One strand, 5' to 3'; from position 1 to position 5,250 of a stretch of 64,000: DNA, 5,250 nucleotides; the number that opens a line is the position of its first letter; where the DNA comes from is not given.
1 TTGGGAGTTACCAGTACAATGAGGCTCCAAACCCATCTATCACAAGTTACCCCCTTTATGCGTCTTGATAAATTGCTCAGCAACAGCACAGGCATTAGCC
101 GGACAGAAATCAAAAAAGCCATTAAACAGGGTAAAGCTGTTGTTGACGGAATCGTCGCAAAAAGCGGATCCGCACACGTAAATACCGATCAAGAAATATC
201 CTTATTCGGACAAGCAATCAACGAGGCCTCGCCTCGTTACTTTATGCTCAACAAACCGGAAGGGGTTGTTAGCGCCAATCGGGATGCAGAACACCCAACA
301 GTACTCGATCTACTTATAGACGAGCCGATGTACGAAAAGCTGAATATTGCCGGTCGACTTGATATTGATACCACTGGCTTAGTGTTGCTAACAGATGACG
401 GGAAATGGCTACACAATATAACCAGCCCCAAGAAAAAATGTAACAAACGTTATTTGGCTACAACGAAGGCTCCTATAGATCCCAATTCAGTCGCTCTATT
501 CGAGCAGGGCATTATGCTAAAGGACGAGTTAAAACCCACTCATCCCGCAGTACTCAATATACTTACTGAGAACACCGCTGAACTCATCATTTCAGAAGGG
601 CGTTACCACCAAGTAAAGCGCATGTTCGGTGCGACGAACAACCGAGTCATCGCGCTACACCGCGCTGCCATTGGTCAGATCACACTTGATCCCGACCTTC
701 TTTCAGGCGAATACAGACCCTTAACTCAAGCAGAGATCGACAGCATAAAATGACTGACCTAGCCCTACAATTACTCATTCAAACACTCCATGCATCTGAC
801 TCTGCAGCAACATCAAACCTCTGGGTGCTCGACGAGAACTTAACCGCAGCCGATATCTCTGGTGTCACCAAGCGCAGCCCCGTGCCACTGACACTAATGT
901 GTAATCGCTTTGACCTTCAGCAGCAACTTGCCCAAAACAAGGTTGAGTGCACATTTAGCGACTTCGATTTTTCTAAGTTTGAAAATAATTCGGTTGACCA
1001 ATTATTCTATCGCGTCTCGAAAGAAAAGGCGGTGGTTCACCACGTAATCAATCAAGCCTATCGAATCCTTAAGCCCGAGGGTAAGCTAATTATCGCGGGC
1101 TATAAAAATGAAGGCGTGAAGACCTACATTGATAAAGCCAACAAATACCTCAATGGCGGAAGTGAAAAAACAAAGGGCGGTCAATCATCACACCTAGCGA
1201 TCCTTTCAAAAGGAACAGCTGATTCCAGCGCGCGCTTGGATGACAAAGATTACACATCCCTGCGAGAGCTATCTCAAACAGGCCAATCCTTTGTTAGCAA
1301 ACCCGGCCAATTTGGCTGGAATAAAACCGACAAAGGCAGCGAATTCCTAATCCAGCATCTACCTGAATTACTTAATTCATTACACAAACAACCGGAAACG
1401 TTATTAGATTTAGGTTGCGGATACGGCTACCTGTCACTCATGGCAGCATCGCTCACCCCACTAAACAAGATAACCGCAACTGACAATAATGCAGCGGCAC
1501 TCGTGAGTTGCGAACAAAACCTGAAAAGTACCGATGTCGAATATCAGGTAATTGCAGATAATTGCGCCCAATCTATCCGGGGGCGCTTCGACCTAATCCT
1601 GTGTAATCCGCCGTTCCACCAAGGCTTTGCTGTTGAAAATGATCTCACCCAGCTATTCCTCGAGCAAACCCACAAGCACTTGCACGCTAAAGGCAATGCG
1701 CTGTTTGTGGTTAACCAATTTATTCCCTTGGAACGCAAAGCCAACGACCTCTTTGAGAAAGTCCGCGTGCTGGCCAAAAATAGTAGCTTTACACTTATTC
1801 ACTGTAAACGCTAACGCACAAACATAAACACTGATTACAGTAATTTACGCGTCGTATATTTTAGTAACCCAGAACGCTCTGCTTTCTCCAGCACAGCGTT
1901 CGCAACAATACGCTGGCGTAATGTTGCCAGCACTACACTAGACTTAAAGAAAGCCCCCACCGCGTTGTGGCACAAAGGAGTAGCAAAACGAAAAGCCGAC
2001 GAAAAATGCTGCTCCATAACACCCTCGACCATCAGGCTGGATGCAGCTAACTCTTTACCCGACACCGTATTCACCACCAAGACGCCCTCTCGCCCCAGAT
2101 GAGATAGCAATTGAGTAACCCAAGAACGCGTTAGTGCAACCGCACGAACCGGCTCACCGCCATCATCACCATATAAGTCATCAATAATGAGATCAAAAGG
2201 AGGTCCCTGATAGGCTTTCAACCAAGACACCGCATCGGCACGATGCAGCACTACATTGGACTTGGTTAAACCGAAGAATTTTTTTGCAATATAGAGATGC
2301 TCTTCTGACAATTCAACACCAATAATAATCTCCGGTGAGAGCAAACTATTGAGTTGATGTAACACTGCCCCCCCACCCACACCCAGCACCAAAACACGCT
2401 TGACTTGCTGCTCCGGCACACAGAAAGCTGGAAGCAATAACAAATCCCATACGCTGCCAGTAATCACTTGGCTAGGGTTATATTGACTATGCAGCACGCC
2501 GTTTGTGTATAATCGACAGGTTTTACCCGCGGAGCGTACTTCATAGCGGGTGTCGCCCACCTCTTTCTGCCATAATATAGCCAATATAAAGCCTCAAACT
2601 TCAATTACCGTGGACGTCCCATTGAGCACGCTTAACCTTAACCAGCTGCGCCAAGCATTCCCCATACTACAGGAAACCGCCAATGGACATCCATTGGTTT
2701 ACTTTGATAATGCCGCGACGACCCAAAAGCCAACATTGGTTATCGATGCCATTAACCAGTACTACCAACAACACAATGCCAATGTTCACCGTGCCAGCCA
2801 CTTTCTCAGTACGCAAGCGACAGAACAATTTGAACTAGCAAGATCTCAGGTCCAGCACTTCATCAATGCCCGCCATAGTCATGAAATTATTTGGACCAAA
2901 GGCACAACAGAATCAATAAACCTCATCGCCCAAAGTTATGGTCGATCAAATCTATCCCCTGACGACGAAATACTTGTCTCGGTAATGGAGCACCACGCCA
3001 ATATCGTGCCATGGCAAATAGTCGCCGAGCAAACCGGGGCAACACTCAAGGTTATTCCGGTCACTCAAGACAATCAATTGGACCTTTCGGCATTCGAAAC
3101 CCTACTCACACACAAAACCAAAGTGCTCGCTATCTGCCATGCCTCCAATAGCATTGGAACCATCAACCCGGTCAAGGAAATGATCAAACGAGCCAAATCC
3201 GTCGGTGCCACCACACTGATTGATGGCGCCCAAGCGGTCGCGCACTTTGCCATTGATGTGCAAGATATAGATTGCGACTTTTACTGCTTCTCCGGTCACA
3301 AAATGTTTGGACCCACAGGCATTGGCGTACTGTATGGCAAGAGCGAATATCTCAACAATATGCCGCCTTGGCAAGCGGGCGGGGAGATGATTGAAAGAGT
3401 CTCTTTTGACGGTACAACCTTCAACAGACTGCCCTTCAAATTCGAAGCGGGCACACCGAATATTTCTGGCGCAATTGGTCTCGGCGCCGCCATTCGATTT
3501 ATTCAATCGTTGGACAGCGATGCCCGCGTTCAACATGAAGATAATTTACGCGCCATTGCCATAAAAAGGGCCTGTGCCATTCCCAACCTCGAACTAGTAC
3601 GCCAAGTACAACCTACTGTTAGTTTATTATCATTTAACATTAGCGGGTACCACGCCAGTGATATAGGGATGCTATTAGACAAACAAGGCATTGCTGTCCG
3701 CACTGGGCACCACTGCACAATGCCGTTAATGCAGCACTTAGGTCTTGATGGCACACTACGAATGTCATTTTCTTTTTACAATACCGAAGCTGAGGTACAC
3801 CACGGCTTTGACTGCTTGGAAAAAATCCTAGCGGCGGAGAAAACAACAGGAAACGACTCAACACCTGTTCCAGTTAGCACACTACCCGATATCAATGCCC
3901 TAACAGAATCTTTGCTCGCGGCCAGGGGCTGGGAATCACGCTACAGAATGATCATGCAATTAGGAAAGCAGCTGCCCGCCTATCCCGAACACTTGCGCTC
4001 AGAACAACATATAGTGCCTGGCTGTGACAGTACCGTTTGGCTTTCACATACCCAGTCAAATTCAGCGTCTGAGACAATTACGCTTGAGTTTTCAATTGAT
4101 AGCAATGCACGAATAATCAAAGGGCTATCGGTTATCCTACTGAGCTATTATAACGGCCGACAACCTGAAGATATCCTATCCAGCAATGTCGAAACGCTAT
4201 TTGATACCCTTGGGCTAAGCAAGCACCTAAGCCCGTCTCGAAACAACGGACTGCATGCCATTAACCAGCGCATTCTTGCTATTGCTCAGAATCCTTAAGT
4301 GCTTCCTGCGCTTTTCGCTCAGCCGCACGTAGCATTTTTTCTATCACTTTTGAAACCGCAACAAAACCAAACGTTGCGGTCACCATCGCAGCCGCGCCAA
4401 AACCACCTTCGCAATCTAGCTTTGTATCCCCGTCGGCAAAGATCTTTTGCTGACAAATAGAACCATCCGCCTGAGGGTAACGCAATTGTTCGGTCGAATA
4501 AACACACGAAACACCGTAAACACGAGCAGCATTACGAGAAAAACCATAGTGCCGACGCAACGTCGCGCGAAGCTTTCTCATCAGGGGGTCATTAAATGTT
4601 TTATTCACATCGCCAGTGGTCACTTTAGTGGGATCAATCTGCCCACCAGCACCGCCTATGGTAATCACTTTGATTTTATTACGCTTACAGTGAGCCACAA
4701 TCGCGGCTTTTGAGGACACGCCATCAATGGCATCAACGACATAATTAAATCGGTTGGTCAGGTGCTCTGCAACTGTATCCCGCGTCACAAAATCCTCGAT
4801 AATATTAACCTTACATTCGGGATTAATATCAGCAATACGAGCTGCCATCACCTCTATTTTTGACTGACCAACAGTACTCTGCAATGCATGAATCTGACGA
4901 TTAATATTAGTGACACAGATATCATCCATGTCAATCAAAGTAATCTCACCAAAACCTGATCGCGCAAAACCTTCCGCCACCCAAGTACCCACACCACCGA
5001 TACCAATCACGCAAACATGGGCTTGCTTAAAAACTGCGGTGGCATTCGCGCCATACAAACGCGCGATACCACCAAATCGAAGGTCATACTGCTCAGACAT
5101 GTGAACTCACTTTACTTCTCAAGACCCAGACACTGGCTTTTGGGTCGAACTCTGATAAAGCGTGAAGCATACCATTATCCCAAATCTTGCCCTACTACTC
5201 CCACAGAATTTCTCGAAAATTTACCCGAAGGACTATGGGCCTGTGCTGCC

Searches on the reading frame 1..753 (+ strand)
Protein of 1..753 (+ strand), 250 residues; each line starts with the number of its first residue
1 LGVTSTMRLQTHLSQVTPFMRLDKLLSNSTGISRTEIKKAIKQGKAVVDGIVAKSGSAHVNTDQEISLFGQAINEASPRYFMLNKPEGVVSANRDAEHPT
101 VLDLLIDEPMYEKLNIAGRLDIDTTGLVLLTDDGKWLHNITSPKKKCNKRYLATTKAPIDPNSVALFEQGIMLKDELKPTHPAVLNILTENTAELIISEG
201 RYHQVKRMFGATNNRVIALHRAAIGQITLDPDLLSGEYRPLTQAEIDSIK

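Call 69: search_protein_families(library=pfam, proteins=[window:1-753:+], max_evalue=0.00001)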
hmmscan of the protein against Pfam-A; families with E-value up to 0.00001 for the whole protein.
window:1-753:+ (250 aa): 2 families
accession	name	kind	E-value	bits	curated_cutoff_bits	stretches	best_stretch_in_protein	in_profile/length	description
PF00849.27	PseudoU_synth_2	-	1.7e-19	71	26.8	1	80-209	2-150/152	RNA pseudouridylate synthase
PF01479.30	S4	-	1.2e-07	31.8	22.8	1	20-66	1-48/48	S4 domain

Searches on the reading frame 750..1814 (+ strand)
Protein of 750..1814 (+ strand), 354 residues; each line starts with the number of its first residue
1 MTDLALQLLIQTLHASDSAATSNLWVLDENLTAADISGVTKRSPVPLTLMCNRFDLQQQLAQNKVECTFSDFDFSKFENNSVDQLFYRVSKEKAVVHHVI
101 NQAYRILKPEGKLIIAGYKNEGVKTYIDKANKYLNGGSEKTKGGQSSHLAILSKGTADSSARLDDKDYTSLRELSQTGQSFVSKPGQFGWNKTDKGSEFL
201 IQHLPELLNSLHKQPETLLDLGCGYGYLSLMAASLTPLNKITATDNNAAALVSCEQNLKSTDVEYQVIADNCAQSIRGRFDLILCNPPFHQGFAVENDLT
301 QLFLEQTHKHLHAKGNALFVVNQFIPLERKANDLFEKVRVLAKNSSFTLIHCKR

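Call 69: search_protein_families(library=pfam, proteins=[window:750-1814:+], max_evalue=0.00001)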
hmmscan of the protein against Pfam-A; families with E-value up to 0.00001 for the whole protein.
window:750-1814:+ (354 aa): 9 families
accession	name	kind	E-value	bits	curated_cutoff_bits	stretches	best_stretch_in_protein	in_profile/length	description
PF05175.20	MTS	-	8.7e-48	162.6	23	1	180-350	3-169/170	Methyltransferase small domain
PF13649.12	Methyltransf_25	-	2e-11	44.8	27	1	219-315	2-97/97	Methyltransferase domain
PF13847.12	Methyltransf_31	-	1.5e-10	41.3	27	1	216-294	5-89/145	Methyltransferase domain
PF06325.19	PrmA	-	3.8e-10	40.2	22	1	207-286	154-233/296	Ribosomal protein L11 methyltransferase (PrmA)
PF08241.18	Methyltransf_11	-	6.1e-10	40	21.2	0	219-292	1-73/95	Methyltransferase domain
PF08242.18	Methyltransf_12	-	7.6e-09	36.6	30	1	219-315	1-96/98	Methyltransferase domain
PF03602.21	Cons_hypoth95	-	5.3e-07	29.9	24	1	214-303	41-137/182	Conserved hypothetical protein 95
PF08468.16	MTS_N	-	4e-06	27.4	27.3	0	47-133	37-122/158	Methyltransferase small domain N-terminal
PF01170.24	UPF0020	-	5.4e-06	26.7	22.3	0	237-331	75-176/197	RMKL-like, methyltransferase domain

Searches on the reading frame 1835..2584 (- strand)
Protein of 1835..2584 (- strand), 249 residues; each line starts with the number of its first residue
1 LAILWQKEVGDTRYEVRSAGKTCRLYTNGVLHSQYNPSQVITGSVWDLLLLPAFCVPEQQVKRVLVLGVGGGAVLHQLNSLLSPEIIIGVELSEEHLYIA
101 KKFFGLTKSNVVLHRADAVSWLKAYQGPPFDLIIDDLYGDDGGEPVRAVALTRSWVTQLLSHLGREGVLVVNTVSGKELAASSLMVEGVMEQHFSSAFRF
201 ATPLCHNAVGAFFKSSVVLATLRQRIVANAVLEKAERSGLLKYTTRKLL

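Call 69: search_protein_families(library=pfam, proteins=[window:1835-2584:-], max_evalue=0.00001)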
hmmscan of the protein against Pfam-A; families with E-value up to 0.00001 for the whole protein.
window:1835-2584:- (249 aa): 2 families
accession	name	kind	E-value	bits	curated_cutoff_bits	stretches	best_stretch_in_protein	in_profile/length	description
PF01564.23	Spermine_synth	-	3.4e-07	30.4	22.9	1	59-185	17-144/186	Spermine/spermidine synthase domain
PF13847.12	Methyltransf_31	-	2.9e-06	27.5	27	1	62-180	5-119/145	Methyltransferase domain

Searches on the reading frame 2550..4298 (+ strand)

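Call 69: search_protein_families(library=pfam, proteins=[window:2550-4298:+], max_evalue=0.00001)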
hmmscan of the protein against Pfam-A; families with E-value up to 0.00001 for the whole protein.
window:2550-4298:+ (582 aa): 3 families
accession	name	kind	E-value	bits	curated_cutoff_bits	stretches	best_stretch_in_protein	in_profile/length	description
PF00266.25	Aminotran_5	-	4.8e-148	493.5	21.5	1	50-417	1-369/371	Aminotransferase class-V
PF02657.20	SufE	-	3.4e-36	124.1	27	1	454-575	3-118/121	Fe-S metabolism associated domain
PF00155.27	Aminotran_1_2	-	3.1e-08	33.7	19.7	1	64-273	22-243/361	Aminotransferase class I and II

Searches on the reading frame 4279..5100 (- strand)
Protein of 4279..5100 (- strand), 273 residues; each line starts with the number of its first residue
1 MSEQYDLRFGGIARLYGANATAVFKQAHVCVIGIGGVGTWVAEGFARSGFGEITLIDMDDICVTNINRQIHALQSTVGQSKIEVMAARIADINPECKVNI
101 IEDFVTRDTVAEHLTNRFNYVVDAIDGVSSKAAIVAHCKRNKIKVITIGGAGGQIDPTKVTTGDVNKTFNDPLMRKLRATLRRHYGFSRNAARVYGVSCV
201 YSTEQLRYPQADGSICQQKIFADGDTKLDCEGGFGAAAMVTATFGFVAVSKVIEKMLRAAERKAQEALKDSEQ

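Call 69: search_protein_families(library=pfam, proteins=[window:4279-5100:-], max_evalue=0.00001)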
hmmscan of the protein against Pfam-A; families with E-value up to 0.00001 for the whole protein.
window:4279-5100:- (273 aa): 1 family
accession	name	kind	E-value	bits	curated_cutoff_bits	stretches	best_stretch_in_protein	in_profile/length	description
PF00899.27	ThiF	-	2.8e-35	122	28.1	1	15-262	9-208/238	ThiF family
